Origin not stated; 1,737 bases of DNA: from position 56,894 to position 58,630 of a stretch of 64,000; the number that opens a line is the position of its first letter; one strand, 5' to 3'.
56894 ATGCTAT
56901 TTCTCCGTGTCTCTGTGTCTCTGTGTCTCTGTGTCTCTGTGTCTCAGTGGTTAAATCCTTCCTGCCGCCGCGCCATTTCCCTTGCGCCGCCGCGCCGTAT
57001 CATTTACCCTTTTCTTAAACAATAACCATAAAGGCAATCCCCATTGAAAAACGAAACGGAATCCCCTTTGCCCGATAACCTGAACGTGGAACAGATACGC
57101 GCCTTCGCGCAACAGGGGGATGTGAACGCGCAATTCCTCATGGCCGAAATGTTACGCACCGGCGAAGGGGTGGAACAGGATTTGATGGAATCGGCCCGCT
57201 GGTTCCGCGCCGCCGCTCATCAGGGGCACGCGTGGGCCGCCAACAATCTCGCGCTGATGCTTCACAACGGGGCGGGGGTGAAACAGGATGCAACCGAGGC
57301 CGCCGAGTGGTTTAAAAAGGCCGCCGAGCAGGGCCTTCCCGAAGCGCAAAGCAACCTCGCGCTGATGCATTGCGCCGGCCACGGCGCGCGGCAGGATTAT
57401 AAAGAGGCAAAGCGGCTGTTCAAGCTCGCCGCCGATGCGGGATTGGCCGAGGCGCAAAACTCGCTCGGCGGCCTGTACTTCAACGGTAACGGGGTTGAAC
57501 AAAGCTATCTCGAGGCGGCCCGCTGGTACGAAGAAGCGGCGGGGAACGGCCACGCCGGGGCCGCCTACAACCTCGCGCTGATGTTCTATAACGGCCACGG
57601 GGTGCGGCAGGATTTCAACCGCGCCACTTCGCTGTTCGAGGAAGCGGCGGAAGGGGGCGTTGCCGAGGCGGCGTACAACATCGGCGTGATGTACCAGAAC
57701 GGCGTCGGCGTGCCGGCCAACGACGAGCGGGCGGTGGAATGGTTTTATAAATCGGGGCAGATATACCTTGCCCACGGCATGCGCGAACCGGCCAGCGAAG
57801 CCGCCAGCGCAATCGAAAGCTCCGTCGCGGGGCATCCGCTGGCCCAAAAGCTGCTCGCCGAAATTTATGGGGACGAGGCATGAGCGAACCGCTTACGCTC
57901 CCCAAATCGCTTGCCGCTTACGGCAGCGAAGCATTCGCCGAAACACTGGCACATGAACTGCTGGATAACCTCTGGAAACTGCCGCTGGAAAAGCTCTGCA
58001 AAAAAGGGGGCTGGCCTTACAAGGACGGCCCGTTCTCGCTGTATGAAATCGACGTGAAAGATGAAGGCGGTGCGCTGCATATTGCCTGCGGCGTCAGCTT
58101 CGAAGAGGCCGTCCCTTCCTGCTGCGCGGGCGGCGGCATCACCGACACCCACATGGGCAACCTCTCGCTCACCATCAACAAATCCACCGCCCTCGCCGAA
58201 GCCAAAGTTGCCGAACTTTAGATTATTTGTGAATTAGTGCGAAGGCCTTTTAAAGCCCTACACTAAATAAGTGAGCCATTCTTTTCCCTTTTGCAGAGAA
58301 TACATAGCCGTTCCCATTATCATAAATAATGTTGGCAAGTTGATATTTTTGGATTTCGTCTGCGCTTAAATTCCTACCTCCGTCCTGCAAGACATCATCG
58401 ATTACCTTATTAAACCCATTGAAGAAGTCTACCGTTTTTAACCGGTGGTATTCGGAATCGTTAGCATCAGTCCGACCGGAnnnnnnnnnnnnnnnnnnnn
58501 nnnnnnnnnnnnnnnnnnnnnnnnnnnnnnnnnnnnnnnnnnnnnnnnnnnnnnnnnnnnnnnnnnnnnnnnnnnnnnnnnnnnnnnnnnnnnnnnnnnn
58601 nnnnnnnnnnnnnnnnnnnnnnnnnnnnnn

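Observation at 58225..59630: Low-GC 1.4-kb insertion carrying a three-gene DUF4258 / YgiT zinc-finger / membrane coiled-coil module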

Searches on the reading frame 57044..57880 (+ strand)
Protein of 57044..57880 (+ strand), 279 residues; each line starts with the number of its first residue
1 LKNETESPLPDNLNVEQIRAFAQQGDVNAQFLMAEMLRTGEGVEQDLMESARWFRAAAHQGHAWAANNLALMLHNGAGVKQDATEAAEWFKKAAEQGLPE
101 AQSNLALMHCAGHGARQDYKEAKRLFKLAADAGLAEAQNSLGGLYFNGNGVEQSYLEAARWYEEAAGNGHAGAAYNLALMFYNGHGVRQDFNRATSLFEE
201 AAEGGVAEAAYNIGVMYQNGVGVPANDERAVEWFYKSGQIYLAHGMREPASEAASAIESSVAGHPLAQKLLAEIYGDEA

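Call 84: search_protein_families(library=pfam, proteins=[L007:2300-2476:+], max_evalue=0.01)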
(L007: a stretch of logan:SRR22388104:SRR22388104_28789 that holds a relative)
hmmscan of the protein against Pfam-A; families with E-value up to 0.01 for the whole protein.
L007:2300-2476:+ (59 aa): 0 families

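Call 107: search_protein_families(library=pfam, proteins=[window:57044-57880:+], max_evalue=0.001)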
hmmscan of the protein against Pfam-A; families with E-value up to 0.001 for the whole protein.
window:57044-57880:+ (279 aa): 2 families
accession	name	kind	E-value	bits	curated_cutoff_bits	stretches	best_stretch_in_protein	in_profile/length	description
PF08238.18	Sel1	-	1.6e-53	177.7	30.7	6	65-97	3-35/36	Sel1 repeat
PF23310.1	TPR_27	-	0.00046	20.3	27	0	161-188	51-78/110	Plant tetratrico peptide repeats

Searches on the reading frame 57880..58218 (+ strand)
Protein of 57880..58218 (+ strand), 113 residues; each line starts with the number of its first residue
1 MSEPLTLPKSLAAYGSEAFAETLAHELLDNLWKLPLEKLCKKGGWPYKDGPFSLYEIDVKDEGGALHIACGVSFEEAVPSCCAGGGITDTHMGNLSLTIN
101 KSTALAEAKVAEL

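Call 5: search_protein_families(library=pfam, proteins=[window:57880-58218:+], max_evalue=0.1)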
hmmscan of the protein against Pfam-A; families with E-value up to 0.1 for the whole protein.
window:57880-58218:+ (113 aa): 0 families

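Call 7: search_protein_families(library=ncbifam, proteins=[window:57880-58218:+], max_evalue=0.1)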
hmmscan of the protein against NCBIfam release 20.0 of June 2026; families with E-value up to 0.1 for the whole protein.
window:57880-58218:+ (113 aa): 0 families

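Call 84: search_protein_families(library=pfam, proteins=[L007:2300-2476:+], max_evalue=0.01)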
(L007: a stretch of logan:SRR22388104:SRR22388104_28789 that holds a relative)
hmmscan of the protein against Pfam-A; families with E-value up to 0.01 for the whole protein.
L007:2300-2476:+ (59 aa): 0 families

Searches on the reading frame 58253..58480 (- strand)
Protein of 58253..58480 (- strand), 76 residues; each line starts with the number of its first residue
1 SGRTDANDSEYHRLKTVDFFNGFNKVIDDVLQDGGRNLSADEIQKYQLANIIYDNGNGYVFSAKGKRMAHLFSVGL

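Call 68: search_solved_structures(query=A4, max_evalue=10)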
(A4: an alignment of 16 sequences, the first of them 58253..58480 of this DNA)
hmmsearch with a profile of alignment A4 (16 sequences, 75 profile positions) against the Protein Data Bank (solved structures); distinct sequences matched with E-value up to 10: 26.
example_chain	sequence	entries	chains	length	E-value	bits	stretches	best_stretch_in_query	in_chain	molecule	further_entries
7tea_B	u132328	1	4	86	0.0075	19.4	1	10-57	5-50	Glutamine synthetase repressor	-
2jua_A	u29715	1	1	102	0.063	16.5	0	13-35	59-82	de novo protein S836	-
6uj5_A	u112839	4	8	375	0.089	16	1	5-58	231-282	Pantothenate kinase CAB1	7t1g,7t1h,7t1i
1p68_A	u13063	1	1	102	0.13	15.4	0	13-37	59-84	De novo designed protein S-824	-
9g25_I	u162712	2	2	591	0.26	14.5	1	3-44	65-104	Protein KRI1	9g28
7tec_A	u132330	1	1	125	0.4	13.9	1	34-60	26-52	HTH-type transcriptional regulator GlnR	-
4rs8_A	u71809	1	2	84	0.43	13.8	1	51-68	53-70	AspA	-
6ger_A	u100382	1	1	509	0.55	13.5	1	58-74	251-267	Beta-amylase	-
9njw_A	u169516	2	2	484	0.63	13.3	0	15-56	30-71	Cytochrome P450, CYP11A1 | Ancestral Cytochrome P450 11A1 (CYP11A1)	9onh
5cvi_A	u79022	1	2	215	0.86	12.8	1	35-71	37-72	SloR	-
4r4e_B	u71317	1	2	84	1.1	12.5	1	34-57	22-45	HTH-type transcriptional regulator GlnR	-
2ldf_A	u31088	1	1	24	1.2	12.4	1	33-52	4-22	Sarafotoxin-m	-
1btc_A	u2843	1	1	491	5.4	10.3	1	55-74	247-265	BETA-AMYLASE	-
1uko_A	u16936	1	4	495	5.5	10.2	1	55-74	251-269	Beta-amylase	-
1ukp_A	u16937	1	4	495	5.5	10.2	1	55-74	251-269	Beta-amylase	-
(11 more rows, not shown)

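Call 74: predict_structure(alignment_id=A4)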
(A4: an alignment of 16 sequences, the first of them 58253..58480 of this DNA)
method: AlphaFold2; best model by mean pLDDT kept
length: 76 residues; sequences in the alignment: 16
mean_pLDDT: 95.4   pTM: 0.82
mean pLDDT of the five models: 95.4, 95.2, 94.3, 94.2, 93.6
residues with pLDDT >= 90: 69; 70-90: 6; 50-70: 1; < 50: 0
segments of 3 or more residues with pLDDT < 50: none
pLDDT, mean of each block of 10 residues (from residue 1): 86 96 97 97 98 98 98 92
secondary structure, 60 per line:
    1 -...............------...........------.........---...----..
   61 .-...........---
elements in order: H2-16 H23-33 H40-48 E52-54 E59-61 H63-73

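Call 77: fold_search(model_id=the predicted structure, library=pdb)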
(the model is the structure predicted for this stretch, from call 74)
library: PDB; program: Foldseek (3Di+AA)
matches with E <= 10: 385; with E <= 0.001: 0
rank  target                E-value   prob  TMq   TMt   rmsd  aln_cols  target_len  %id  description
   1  4v7e_BT               6.7e-01  0.15  0.35  0.20  12.3        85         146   18  Model of the small subunit RNA based on a 5.5 A cryo-EM map of Triticum aestivum translating 80S ribosome (released 2014-07-09)
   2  1bja_A                1.0e+00  0.35  0.35  0.29   3.4        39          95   13  ACTIVATION DOMAIN OF THE PHAGE T4 TRANSCRIPTION FACTOR MOTA (released 1998-11-04)
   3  6kta_A                1.0e+00  0.21  0.41  0.24  10.8        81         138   16  Crystal structure of B. halodurans MntR in apo form (released 2019-12-04)
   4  9v28_sv               1.1e+00  0.28  0.31  0.18   4.4        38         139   13  Cryo- EM structure of small subunit (head) of 75S ribosome with A/P- & P/E- tRNAs from Entamoeba histolytica (released 2025-10-08)
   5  8rvc_A                1.1e+00  0.21  0.38  0.10   8.0        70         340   18  Crystal structure of alpha keto acid C-methyl-transferases MrsA bound to ketoarginine (released 2024-07-03)
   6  8r3g_A                1.1e+00  0.20  0.42  0.12   7.5        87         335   15  Central glycolytic genes regulator (CggR) bound to DNA operator (released 2024-06-19)
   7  8ip8_ra               1.3e+00  0.30  0.36  0.22   2.3        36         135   22  Wheat 80S ribosome stalled on AUG-Stop boron dependently (released 2024-02-21)
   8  4v4n_BU               1.3e+00  0.38  0.39  0.22   2.3        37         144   22  Structure of the Methanococcus jannaschii ribosome-SecYEBeta channel complex (released 2014-07-09)
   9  9o17_AV               1.3e+00  0.30  0.35  0.19   3.3        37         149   19  Cryo-EM structure of Methanosarcina acetivorans 70S ribosome (released 2025-09-24)
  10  2h09                  1.3e+00  0.28  0.46  0.31   5.5        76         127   16  Crystal structure of diphtheria toxin repressor like protein from E. coli (released 2007-05-15)
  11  1i1s_MODEL_1_A        1.3e+00  0.23  0.39  0.32   5.4        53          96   15  SOLUTION STRUCTURE OF THE TRANSCRIPTIONAL ACTIVATION DOMAIN OF THE BACTERIOPHAGE T4 PROTEIN MOTA (released 2001-02-14)
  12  8ycm_B                1.3e+00  0.12  0.28  0.11   8.1        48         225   17  Monomeric Human STK19 (released 2024-03-06)
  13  6skf_Av               1.4e+00  0.20  0.33  0.18   4.1        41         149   20  Cryo-EM Structure of T. kodakarensis 70S ribosome (released 2020-07-29)
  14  2ev6_A                1.5e+00  0.44  0.40  0.23   1.6        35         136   23  Bacillus subtilis manganese transport regulator (MNTR) bound to zinc (released 2006-03-07)
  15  7oyk_AAA              1.5e+00  0.33  0.36  0.30   2.4        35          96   20  DNA-binding domain of CggR in complex with the DNA operator (released 2021-11-10)
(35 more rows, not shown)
